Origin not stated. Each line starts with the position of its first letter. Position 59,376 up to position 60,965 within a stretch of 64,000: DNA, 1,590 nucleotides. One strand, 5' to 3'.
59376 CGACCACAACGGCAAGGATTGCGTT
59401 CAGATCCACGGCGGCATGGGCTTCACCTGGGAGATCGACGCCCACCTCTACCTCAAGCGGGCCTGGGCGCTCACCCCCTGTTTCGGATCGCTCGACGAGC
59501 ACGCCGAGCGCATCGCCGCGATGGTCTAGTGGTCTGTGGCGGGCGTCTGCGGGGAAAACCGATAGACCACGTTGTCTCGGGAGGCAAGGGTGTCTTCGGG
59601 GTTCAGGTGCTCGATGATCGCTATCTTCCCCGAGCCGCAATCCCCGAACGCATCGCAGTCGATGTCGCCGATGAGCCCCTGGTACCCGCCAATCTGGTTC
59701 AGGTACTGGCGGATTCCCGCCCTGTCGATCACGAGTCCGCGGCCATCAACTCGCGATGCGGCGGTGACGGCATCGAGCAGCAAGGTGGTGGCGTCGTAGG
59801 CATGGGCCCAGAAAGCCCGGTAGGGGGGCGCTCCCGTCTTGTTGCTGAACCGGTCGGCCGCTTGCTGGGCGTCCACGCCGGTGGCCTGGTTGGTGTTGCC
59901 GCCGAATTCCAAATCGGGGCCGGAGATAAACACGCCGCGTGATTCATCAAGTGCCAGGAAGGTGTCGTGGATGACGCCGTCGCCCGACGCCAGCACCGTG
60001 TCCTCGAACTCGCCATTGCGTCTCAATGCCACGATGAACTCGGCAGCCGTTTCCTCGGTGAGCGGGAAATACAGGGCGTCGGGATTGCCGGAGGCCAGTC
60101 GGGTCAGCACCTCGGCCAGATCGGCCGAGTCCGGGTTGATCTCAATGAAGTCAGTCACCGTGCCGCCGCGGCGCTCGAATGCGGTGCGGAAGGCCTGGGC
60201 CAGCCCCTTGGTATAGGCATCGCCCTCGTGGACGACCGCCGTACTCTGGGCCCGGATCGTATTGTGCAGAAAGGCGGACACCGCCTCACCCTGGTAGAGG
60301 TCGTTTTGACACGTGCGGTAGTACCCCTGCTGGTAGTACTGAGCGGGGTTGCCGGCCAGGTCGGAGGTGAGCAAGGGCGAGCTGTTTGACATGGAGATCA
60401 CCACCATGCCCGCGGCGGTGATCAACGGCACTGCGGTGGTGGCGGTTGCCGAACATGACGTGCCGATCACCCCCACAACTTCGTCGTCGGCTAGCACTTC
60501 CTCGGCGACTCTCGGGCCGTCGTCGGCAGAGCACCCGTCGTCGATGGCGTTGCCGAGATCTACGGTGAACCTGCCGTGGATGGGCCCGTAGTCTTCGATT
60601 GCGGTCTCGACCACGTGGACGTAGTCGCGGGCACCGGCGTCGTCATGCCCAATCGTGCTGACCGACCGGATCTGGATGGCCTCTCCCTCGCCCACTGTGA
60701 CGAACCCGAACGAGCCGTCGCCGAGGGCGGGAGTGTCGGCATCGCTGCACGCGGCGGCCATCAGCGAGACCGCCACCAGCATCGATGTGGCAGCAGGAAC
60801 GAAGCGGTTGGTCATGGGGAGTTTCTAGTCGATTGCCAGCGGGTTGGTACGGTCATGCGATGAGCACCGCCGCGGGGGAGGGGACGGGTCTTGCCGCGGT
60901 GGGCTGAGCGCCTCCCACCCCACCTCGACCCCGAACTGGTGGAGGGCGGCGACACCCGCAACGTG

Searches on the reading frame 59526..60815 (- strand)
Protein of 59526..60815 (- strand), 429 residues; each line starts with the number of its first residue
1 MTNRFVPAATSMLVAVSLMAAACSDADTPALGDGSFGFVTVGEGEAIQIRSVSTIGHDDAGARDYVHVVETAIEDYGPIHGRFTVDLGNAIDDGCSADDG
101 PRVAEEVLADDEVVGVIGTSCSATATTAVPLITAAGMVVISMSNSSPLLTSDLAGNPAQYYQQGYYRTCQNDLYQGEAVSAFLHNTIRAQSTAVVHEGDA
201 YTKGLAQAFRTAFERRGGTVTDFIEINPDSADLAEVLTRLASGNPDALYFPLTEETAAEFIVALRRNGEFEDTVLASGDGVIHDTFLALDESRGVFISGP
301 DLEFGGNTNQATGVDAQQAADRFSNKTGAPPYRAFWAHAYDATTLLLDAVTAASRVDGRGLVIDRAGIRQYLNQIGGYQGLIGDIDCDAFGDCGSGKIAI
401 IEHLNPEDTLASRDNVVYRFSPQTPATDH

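Call 84: search_protein_families(library=pfam, proteins=[window:59526-60815:-], max_evalue=0.01)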
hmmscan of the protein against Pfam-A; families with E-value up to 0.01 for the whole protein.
window:59526-60815:- (429 aa): 2 families
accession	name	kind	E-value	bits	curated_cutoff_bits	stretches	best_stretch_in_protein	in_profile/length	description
PF13458.12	Peripla_BP_6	-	1.4e-26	94.5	31.7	1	61-386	17-321/343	Periplasmic binding protein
PF01094.35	ANF_receptor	-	3.5e-19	69.5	25.4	1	82-401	24-348/353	Receptor family ligand binding region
